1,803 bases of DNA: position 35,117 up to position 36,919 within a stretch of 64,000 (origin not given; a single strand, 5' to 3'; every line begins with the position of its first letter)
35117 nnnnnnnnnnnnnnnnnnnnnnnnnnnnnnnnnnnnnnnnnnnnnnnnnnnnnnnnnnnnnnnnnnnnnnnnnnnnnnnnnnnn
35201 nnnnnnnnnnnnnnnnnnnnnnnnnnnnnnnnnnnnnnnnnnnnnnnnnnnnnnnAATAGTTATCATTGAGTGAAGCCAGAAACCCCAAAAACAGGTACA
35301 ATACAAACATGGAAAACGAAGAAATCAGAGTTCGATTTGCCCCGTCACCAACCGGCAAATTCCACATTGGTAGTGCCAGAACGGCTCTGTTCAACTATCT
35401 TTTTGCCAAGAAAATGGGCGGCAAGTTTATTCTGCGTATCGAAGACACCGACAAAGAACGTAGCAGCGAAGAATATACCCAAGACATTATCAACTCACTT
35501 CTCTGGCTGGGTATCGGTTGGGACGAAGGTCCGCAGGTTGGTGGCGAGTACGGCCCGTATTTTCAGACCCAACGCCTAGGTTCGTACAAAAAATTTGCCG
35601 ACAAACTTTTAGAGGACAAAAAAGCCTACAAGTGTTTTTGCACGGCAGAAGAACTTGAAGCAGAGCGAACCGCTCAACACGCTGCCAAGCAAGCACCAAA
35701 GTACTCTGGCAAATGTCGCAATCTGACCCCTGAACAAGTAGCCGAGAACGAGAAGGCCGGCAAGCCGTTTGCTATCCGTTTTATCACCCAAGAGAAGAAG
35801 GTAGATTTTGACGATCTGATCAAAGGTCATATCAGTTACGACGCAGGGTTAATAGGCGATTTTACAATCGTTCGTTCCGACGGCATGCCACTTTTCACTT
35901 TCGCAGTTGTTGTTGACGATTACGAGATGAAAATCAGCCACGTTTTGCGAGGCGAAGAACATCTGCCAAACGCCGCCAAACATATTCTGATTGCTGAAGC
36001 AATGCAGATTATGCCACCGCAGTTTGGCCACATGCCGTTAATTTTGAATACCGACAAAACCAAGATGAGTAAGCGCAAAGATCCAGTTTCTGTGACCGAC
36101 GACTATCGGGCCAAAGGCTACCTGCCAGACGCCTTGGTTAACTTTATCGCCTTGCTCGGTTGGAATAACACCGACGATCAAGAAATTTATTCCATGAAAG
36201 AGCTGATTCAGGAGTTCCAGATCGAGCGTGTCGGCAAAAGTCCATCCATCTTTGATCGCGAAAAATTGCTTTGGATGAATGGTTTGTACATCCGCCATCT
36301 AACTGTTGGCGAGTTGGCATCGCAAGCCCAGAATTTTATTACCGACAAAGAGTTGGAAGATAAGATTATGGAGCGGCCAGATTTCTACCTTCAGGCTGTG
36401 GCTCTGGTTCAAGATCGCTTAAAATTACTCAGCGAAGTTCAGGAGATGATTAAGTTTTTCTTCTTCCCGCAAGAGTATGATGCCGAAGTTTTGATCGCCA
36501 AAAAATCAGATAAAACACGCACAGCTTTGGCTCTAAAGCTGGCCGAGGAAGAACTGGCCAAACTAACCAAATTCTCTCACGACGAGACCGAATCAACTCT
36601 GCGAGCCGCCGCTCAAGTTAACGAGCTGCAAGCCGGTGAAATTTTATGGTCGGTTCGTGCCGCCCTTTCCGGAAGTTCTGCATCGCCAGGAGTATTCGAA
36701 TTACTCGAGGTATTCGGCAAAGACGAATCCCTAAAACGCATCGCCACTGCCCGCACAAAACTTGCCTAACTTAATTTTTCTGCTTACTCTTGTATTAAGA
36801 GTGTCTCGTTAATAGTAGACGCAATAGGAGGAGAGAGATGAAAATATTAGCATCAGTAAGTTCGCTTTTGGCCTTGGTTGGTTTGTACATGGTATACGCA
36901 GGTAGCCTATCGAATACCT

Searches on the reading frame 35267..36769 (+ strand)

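Call 34: search_protein_families(library=pfam, max_evalue=0.00001, proteins=[window:35267-36769:+])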
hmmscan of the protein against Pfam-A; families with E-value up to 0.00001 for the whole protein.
window:35267-36769:+ (500 aa): 2 families
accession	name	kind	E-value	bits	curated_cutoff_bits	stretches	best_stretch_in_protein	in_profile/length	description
PF00749.27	tRNA-synt_1c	-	2.6e-106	355.5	23.4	1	19-336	1-314/314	tRNA synthetases class I (E and Q), catalytic domain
PF19269.4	Anticodon_2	-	4e-31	108.7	23.6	1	350-495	2-140/141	Anticodon binding domain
